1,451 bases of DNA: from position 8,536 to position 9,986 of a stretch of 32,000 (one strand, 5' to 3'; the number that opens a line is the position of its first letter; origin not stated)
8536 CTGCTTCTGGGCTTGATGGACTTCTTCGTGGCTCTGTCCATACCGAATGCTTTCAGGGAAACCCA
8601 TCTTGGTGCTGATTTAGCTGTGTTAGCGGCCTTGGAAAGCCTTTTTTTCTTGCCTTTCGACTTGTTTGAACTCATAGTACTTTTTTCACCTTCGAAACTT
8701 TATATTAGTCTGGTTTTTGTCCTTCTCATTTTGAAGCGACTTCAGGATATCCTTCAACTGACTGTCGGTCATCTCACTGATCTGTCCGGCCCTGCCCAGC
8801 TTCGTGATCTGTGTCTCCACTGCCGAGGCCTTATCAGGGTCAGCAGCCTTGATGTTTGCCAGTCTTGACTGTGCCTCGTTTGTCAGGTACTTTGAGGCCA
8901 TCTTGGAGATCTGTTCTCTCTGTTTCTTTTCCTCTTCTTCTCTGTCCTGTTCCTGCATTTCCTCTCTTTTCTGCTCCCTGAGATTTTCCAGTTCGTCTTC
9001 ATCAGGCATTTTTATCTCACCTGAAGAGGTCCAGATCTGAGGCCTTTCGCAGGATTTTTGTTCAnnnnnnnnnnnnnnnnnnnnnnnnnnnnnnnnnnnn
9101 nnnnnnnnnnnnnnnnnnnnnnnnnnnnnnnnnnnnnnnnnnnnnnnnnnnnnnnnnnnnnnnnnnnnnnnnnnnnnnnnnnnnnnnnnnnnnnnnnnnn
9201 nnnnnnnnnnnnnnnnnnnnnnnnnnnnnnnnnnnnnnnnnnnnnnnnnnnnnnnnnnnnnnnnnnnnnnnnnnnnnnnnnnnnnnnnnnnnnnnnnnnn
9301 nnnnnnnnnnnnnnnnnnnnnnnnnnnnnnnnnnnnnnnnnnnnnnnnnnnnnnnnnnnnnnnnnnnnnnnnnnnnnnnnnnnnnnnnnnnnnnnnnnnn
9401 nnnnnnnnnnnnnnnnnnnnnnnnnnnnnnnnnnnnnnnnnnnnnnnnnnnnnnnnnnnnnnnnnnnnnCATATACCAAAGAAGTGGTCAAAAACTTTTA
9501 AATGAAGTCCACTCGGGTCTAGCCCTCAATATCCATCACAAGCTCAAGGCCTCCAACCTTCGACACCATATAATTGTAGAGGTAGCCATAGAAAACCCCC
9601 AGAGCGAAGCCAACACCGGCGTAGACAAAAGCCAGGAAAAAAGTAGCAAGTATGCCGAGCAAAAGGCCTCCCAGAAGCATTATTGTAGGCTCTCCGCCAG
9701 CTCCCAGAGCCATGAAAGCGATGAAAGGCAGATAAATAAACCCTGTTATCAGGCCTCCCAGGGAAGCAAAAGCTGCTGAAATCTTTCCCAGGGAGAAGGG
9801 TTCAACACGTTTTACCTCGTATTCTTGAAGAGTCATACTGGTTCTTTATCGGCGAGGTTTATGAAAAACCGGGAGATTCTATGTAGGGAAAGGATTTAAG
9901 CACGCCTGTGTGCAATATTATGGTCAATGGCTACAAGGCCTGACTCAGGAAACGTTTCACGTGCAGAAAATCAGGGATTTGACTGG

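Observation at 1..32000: Palindromic hexamer AGGCCT is roughly 20-fold over-represented throughout the window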

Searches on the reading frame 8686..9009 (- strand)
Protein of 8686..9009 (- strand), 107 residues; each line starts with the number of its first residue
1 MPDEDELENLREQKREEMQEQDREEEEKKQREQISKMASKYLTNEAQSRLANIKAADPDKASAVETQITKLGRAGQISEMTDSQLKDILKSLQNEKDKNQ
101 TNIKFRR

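Call 26: search_protein_families(library=pfam, proteins=[window:8686-9009:-], max_evalue=0.01)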
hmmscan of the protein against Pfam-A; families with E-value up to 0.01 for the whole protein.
window:8686-9009:- (107 aa): 1 family
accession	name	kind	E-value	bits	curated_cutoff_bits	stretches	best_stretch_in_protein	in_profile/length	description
PF01984.25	dsDNA_bind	-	3.6e-18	66.2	26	1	6-107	5-105/106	Double-stranded DNA-binding domain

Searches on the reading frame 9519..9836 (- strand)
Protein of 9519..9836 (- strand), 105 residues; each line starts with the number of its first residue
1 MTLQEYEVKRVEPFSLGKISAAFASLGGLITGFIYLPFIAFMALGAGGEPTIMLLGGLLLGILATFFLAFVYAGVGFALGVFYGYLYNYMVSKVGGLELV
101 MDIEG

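Call 26: search_protein_families(library=pfam, proteins=[window:9519-9836:-], max_evalue=0.01)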
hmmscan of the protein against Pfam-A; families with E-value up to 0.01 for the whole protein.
window:9519-9836:- (105 aa): 1 family
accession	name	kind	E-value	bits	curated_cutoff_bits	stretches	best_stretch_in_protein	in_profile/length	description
PF12089.13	DUF3566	-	0.0016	19.2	22.2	0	64-101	79-116/118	Transmembrane domain of unknown function (DUF3566)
